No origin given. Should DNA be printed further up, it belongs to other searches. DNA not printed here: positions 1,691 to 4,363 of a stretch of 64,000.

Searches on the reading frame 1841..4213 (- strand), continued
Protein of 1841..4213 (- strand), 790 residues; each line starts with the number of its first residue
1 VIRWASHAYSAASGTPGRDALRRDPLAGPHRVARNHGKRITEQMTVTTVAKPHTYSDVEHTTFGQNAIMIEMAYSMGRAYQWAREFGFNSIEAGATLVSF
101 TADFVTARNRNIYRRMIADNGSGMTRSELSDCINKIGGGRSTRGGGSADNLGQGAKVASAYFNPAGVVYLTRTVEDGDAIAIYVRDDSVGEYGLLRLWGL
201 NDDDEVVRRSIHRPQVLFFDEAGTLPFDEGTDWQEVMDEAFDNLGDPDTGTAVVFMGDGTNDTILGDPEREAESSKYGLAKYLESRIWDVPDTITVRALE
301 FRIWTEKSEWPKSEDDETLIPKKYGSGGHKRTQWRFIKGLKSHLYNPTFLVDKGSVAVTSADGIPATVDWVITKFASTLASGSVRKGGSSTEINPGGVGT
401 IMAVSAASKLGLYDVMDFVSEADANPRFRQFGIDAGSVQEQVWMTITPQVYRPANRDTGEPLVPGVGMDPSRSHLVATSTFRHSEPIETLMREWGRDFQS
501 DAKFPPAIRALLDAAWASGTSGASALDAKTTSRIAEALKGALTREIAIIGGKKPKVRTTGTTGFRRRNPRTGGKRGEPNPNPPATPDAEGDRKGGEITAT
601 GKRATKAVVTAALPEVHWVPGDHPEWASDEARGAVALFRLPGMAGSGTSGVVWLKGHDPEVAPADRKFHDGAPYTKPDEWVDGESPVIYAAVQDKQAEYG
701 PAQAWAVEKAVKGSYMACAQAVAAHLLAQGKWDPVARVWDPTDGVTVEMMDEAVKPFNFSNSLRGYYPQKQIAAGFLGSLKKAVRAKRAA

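Call 43: search_protein_families(library=pfam, alignment_id=A3, max_evalue=0.01)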
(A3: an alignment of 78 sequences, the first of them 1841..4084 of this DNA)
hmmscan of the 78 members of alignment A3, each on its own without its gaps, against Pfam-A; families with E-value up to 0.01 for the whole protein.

A. member 1, window:1841-4084:- (747 aa): 1 family
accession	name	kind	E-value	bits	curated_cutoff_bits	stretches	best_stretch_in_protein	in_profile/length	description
PF13589.12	HATPase_c_3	-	0.00015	22.2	25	1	46-117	13-82/137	Histidine kinase-, DNA gyrase B-, and HSP90-like ATPase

B. families by the number of members that match (of 78 scanned): 4 families
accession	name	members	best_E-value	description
PF13589.12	HATPase_c_3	63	9.9e-10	Histidine kinase-, DNA gyrase B-, and HSP90-like ATPase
PF02518.31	HATPase_c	45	5.8e-07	Histidine kinase-, DNA gyrase B-, and HSP90-like ATPase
PF09313.17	DUF1971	1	0.0061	Domain of unknown function (DUF1971)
PF03714.20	PUD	1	0.007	Bacterial pullanase-associated domain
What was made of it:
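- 3335..4027 (-): GHKL (Bergerat-fold) ATP-binding domain, about residues 20-250; boundaries approximate. 63 of 78 relatives hit HATPase_c_3 (call 43).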

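Call 44: search_protein_families(library=ncbifam, alignment_id=A3, max_evalue=0.01)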
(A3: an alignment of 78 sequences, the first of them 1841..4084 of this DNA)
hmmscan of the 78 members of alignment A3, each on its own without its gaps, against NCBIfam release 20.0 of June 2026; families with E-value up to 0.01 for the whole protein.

A. member 1, window:1841-4084:- (747 aa): 0 families

B. families by the number of members that match (of 78 scanned): 13 families
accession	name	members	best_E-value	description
NF003555.1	PRK05218.1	26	2.7e-07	molecular chaperone HtpG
NF010683.0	PRK14083.1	25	2.3e-08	HSP90 family protein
TIGR00585.2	mutl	20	1.8e-05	DNA mismatch repair endonuclease MutL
NF003218.0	PRK04184.1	7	2.6e-06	DNA topoisomerase VI subunit B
NF000951.0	PRK00095.2-1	7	0.00031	DNA mismatch repair endonuclease MutL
NF041932.1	MzaB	6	0.00046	MZA anti-phage system associated ATPase MzaB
NF000949.0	PRK00095.1-2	6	0.0008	DNA mismatch repair endonuclease MutL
NF047352.1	P_loop_sacsin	5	4.2e-06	sacsin N-terminal ATP-binding-like domain-containing protein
NF000953.0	PRK00095.2-4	3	0.0013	DNA mismatch repair endonuclease MutL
TIGR01052.1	top6b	3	0.0013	DNA topoisomerase VI subunit B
NF000950.0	PRK00095.1-3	2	0.00035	DNA mismatch repair endonuclease MutL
TIGR02916.1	PEP_his_kin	2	0.0048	XrtA/PEP-CTERM system histidine kinase PrsK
NF046112.1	MSMEG_6209_Nter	1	0.0073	three-helix bundle dimerization domain-containing protein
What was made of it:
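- On Hsp90 / HtpG: About a third of relatives give only weak hits, best E 2e-8 (call 44).
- On MutL: Only weak TIGR00585 hits in 20 of 78 members (call 44).
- Closest known: MutL. Different: Sequence hits to MutL models are weak (20 of 78 members, best E 1.8e-5, call 44).
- Closest known: Hsp90 / HtpG. Same: Some relatives give weak HtpG or HSP90-family NCBIfam hits (call 44).
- Closest known: Hsp90 / HtpG. Different: The NCBIfam hits are weak (best E about 1e-7 to 1e-8, call 44).
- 26 of 78 relatives give weak hits to HtpG, and 25 of 78 to 'HSP90 family protein' NCBIfam models (call 44). The NCBIfam hits are weak, with best E about 1e-7 to 1e-8 (call 44).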

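Call 50: predict_structure(alignment_id=A3)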
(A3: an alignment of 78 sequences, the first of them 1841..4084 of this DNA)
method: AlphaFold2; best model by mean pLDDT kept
length: 747 residues; sequences in the alignment: 78
mean_pLDDT: 86.6   pTM: 0.78
mean pLDDT of the five models: 86.6, 84.5, 83.3, 82.8, 81.7
residues with pLDDT >= 90: 490; 70-90: 160; 50-70: 46; < 50: 51
segments of 3 or more residues with pLDDT < 50: 1-6, 99-102, 507-533, 542-551
pLDDT, mean of each block of 10 residues (from residue 1): 42 80 89 94 93 97 97 97 91 64 57 93 96 94 92 94 95 95 95 97 97 96 94 93 95 96 94 88 87 96 96 98 98 85 76 93 84 92 94 93 96 94 90 95 96 95 95 82 82 80 55 43 43 50 46 53 72 95 93 95 91 93 93 86 94 89 94 95 90 87 92 96 91 89 68
secondary structure, 60 per line:
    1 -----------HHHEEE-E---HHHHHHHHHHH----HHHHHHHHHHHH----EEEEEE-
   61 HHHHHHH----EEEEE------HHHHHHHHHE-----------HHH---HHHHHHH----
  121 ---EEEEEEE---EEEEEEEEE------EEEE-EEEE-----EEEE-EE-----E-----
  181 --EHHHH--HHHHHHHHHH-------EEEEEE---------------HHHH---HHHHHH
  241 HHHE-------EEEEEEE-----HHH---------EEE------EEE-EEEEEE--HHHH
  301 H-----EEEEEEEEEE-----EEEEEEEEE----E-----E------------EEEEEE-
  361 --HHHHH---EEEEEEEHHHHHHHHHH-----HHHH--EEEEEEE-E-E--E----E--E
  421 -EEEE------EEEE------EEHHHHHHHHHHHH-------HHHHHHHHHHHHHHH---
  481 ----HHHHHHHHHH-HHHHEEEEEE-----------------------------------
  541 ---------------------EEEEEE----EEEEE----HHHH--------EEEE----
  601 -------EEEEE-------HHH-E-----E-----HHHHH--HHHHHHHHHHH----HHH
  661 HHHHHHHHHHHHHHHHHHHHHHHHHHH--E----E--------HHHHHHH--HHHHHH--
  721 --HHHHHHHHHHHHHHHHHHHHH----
elements in order (helices of 4 or more, strands of 3 or more residues): E15-17 H23-33 H38-49 E54-59 H61-67 E72-76 H83-91 H110-116 E124-130 E134-142 E149-152 E154-157 E163-166 H184-187 H190-199 E207-212 H228-231 H235-243 E252-258 E276-278 E285-287 E289-294 H297-301 E307-316 E322-330 E354-359 H363-367 E371-377 H378-387 H393-396 E399-405 E422-425 E432-435 H444-455 H463-477 H485-494 H496-499 E500-505 E562-567 E572-576 H581-584 E593-596 E608-612 H636-640 H643-653 H658-687 H704-710 H713-718 H723-743
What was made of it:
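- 1841..4084 (-): 747-aa stand-alone GHL ATPase (GHKL plus S5-fold module, helical region, basic disordered linker, C-terminal domain), including the stop codon. AF2 model has pLDDT 86.6 and pTM 0.78 (call 50).
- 2432..2566 (-): Disordered, basic, Gly/Pro-rich linker, about residues 507-551. pLDDT below 50 for 507-533 and 542-551 (call 50).
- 1844..2407 (-): C-terminal alpha/beta plus helical domain, about residues 560-747. No assignable enzymatic fold; proposed dimerisation or partner-binding domain. pLDDT is mostly above 85 (call 50).
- The AF2 model has pLDDT 86.6 (call 50).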

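Call 72: search_solved_structures(query=A3, max_evalue=1, show_alignments=1)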
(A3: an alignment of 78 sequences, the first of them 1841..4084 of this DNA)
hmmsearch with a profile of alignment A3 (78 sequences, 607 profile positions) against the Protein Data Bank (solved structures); distinct sequences matched with E-value up to 1: 172 (the best 60 are shown).
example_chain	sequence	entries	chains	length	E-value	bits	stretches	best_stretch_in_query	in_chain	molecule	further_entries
1z59_A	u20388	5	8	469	3.3e-06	29.3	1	28-111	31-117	Type II DNA topoisomerase VI subunit B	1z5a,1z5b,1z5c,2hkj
1mu5_A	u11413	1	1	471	3.3e-06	29.3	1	28-111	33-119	Type II DNA topoisomerase VI Subunit B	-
1mx0_A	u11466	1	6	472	3.3e-06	29.3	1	28-111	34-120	Type II DNA topoisomerase VI subunit B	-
2zbk_B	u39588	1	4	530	3.9e-06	29.1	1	28-111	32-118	Type 2 DNA topoisomerase 6 subunit B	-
7c04_A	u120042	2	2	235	7.1e-06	28.2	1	16-94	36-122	Heat shock protein 75 kDa, mitochondrial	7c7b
5f3k_A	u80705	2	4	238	7.2e-06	28.2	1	16-94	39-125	Heat shock protein 75 kDa, mitochondrial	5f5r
1qy8_A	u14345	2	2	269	1.6e-05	27.1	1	31-94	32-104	Endoplasmin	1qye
1yt2_A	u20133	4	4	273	1.6e-05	27.1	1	31-94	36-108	Endoplasmin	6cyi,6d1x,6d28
7ull_A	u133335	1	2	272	1.8e-05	26.9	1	31-94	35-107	Endoplasmin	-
4nh9_A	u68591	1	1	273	1.8e-05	26.9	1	31-94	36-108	Endoplasmin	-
7u8u_A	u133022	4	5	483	2.5e-05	26.4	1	17-94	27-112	Heat shock protein 75 kDa, mitochondrial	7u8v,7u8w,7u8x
5hph_A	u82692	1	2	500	2.6e-05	26.4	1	17-94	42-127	Heat shock protein 75 kDa, mitochondrial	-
4z1f_A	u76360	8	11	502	2.6e-05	26.4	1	17-94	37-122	Heat shock protein 75 kDa, mitochondrial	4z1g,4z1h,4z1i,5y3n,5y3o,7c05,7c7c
7ulk_A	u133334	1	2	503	2.6e-05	26.4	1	17-94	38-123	Heat shock protein 75 kDa, mitochondrial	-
7kck_A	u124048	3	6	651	3.7e-05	25.9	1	18-94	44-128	Heat shock protein 75 kDa, mitochondrial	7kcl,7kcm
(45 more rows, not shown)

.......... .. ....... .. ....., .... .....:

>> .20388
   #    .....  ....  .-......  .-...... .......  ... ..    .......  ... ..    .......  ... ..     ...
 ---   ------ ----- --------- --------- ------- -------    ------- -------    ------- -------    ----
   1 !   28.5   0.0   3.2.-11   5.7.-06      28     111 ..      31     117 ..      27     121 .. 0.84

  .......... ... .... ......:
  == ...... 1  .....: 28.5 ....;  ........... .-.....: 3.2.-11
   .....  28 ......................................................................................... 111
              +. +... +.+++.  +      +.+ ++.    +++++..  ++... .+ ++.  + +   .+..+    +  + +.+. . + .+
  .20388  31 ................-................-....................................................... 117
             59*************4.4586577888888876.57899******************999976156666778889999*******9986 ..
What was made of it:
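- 3335..4027 (-): The A3 profile matches TopoVI-B, TRAP1 and GRP94 in the PDB over this region (call 72).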

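Call 74: search_protein_families(library=padloc, alignment_id=A3, max_evalue=0.01)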
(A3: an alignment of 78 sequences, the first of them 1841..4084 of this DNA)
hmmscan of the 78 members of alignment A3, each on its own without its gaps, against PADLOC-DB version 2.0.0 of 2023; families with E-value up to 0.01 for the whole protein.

A. member 1, window:1841-4084:- (747 aa): 0 families

B. families by the number of members that match (of 78 scanned): 2 families
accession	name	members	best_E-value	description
PDLC02204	MzaB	7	6.2e-05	-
PDLC03419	REase_II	1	0.007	Type II restriction enzyme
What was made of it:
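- On Known anti-phage defence systems (PADLOC-DB v2): At family level there are only weak MzaB hits in 7 of 78 members (call 74).
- Closest known: Defence proteins with GHKL domains: MzaB. Same: 6-7 of 78 relatives give weak MzaB hits (calls 44, 74).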

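Call 75: search_protein_families(library=phrogs, alignment_id=A3, max_evalue=0.01)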
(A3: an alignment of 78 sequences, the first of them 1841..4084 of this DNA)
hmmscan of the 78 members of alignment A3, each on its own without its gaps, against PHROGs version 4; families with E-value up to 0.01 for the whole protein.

A. member 1, window:1841-4084:- (747 aa): 0 families

B. families by the number of members that match (of 78 scanned): 5 families
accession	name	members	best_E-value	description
phrog_6203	-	6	0.0002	-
phrog_23723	-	2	0.0023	-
phrog_16208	-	1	0.00028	-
phrog_9788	-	1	0.0057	-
phrog_24904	-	1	0.0065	RIIA lysis inhibitor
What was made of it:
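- Pfam, NCBIfam, PADLOC and PHROGs give only generic GHKL-type hits (calls 43, 44, 74, 75).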

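Call 81: fold_search(model_id=the predicted structure, library=viral)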
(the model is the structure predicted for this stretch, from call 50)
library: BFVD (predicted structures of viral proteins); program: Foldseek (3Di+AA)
matches with E <= 10: 116; with E <= 0.001: 23
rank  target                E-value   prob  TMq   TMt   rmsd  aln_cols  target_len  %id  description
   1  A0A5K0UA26            1.2e-07  1.00  0.35  0.34  29.5       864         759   11  Uncharacterized protein [Yasminevirus sp. GU-2018]
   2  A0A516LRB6            2.0e-06  1.00  0.29  0.28  11.1       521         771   11  (no name in the UniProt tables at hand)
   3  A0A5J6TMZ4            2.8e-06  1.00  0.25  0.26  21.1       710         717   10  (no name in the UniProt tables at hand)
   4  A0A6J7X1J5            9.1e-06  1.00  0.26  0.26  18.5       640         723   11  HATPase_c domain containing protein [uncultured Caudovirales phage]
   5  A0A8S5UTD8            1.5e-05  1.00  0.26  0.26  10.9       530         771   11  DNA topoisomerase (ATP-hydrolyzing) [Myoviridae sp. ctYA416]
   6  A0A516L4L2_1          1.6e-05  0.99  0.24  0.15  24.1       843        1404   11  (no name in the UniProt tables at hand)
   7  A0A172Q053            2.6e-05  1.00  0.24  0.24  12.4       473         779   10  RIIA protein [Acinetobacter phage vB_AbaM_ME3]
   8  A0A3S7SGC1            4.4e-05  1.00  0.25  0.23  13.5       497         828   11  (no name in the UniProt tables at hand)
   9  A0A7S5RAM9            4.8e-05  1.00  0.25  0.30  11.4       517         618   12  (no name in the UniProt tables at hand)
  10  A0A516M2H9            6.3e-05  1.00  0.26  0.27  15.7       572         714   10  (no name in the UniProt tables at hand)
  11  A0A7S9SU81            7.3e-05  1.00  0.24  0.24  16.1       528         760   12  Uncharacterized protein [Virus NIOZ-UU157]
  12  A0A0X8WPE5            7.7e-05  1.00  0.25  0.24  12.1       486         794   11  (no name in the UniProt tables at hand)
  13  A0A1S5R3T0            8.1e-05  1.00  0.26  0.26  21.2       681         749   10  RIIA protector from prophage-induced early lysis [Pseudomonas phage pf16]
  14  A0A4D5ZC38            1.4e-04  1.00  0.26  0.23  12.9       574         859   10  DNA topoisomerase (ATP-hydrolyzing) [Burkholderia phage BcepSaruman]
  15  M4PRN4                1.7e-04  1.00  0.25  0.22  14.2       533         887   10  RIIA protein [Sulfitobacter phage phiCB2047-B]
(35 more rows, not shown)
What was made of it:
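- On T4 RIIA family: Foldseek alignments to RIIA models span about 500 columns but with TM about 0.25 (call 81).
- Closest known: Phage T4 RIIA and RIIA-like proteins. Same: They make up most of the named matches in the viral structure library (call 81).
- In the viral structure library, the named matches are mostly RIIA or 'protector from prophage-induced early lysis' proteins of similar length (about 690-970 aa), with E from 3e-5 to 4e-3 (call 81). TM-scores are about 0.25 (call 81).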

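Call 86: find_encoding_contigs(protein=P0018, flank=6000)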
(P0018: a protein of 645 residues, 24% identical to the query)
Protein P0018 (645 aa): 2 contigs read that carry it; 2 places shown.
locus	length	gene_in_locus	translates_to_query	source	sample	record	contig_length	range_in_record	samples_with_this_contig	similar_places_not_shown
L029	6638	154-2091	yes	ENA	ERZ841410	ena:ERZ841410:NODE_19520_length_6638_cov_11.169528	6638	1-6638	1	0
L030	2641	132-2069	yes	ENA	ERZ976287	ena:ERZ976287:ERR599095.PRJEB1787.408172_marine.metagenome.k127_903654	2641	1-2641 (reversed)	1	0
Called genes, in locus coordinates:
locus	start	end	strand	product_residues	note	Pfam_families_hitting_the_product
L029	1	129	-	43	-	?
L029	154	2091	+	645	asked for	-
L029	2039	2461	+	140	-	-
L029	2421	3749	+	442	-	PF03952:Enolase_N, PF00113:Enolase_C, PF13378:MR_MLE_C (weak)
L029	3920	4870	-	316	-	PF01916:DS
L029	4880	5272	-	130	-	PF02675:AdoMet_dc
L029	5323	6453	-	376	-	PF00155:Aminotran_1_2, PF01041:DegT_DnrJ_EryC1, PF01212:Beta_elim_lyase (weak)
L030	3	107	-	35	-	?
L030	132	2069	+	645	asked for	-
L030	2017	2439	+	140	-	-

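Call 87: find_encoding_contigs(protein=P0012, flank=6000)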
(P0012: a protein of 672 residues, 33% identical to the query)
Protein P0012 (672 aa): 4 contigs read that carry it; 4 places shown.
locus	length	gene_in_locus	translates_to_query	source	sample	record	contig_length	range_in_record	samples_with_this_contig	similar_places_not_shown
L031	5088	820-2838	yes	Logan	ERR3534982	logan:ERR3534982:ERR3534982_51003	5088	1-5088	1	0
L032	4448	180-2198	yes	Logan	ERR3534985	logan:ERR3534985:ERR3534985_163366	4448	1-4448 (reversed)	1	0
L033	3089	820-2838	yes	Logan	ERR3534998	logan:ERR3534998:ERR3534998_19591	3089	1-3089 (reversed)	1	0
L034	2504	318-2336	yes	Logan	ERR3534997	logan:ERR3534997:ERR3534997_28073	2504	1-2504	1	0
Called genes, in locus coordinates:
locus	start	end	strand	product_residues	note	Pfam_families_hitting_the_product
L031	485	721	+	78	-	-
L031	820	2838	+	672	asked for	PF13589:HATPase_c_3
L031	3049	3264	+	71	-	-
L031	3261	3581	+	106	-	-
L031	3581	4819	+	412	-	-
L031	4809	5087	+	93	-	?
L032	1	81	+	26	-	?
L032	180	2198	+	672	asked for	PF13589:HATPase_c_3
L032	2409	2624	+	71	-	-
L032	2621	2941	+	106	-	-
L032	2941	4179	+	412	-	-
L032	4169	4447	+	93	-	?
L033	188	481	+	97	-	-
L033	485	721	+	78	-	-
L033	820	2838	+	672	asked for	PF13589:HATPase_c_3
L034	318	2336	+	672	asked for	PF13589:HATPase_c_3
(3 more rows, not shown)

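Call 88: find_encoding_contigs(protein=P0015, flank=6000)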
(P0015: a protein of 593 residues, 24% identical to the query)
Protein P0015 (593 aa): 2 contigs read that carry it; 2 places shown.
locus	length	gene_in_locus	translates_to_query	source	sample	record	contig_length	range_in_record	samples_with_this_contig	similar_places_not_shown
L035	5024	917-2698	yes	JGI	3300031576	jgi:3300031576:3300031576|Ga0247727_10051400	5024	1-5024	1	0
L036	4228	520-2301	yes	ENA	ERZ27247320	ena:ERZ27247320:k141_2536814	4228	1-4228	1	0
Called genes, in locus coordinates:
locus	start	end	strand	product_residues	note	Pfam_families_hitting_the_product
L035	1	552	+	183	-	?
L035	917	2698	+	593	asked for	-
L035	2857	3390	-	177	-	-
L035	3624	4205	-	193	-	PF00583:Acetyltransf_1, PF13508:Acetyltransf_7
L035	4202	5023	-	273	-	?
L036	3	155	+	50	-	?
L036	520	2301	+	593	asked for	-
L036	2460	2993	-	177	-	-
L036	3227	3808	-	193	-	PF00583:Acetyltransf_1, PF13508:Acetyltransf_7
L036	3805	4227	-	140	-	?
